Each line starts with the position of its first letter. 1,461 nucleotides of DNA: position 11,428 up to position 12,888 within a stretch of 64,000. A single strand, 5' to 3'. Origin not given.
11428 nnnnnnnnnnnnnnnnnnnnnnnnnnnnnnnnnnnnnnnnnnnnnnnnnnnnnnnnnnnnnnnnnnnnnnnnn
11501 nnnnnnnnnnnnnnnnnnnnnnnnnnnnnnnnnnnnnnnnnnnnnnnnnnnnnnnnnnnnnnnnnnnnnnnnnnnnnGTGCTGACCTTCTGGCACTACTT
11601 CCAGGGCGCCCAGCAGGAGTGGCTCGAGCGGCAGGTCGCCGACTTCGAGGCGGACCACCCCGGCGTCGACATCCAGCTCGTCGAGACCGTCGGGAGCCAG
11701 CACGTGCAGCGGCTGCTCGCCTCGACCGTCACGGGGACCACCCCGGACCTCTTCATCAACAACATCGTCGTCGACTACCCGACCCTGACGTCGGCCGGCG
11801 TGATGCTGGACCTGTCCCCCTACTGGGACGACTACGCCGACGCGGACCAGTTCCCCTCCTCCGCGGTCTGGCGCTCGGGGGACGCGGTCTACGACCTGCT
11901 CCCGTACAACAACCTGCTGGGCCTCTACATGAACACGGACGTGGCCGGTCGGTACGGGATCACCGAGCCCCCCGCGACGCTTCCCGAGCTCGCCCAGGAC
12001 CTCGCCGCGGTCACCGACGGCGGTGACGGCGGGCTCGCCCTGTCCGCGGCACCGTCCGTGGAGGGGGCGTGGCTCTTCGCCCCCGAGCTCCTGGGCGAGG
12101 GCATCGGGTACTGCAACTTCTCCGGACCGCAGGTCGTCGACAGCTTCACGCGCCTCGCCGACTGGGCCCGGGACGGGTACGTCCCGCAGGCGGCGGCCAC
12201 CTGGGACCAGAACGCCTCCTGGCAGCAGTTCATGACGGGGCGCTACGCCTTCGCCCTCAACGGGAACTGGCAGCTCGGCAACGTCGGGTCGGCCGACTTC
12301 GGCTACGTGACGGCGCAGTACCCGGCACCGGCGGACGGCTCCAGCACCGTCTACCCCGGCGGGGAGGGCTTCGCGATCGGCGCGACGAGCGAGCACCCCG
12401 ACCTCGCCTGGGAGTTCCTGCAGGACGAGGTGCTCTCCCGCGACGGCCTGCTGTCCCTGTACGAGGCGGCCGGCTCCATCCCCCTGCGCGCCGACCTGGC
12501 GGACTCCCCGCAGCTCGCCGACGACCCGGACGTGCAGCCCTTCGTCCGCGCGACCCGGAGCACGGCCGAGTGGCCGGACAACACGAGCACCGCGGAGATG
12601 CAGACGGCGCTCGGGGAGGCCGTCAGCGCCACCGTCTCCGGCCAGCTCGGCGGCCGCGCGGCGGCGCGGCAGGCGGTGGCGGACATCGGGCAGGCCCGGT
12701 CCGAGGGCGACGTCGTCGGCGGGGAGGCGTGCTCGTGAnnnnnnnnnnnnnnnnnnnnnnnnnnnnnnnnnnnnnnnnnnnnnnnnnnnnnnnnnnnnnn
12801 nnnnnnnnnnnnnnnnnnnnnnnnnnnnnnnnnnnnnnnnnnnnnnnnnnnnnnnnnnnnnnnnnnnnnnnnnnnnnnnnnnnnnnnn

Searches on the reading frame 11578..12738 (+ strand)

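Call 7: search_protein_families(library=pfam, proteins=[window:11578-12738:+])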
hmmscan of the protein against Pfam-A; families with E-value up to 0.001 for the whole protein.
window:11578-12738:+ (386 aa): 2 families
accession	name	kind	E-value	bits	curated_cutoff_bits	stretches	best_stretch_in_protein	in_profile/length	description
PF13416.11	SBP_bac_8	-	1.1e-32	114.4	27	1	20-320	3-278/279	Bacterial extracellular solute-binding protein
PF01547.30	SBP_bac_1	-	2.3e-27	97.2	26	1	13-282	5-298/307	Bacterial extracellular solute-binding protein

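Call 74: search_protein_families(library=ncbifam, proteins=[window:11578-12738:+], max_evalue=0.00001)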
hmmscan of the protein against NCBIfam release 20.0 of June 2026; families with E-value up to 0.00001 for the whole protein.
window:11578-12738:+ (386 aa): 2 families
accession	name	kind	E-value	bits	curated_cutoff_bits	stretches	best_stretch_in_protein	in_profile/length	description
NF007011.0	PRK09474.1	equivalog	2.5e-09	36.4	291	1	207-366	232-390/396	maltose/maltodextrin ABC transporter substrate-binding protein MalE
NF053763.1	ABCarbgalBndGanS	equivalog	5e-07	28.8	700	0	218-371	259-412/420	galactooligosaccharide ABC transporter substrate-binding protein GanS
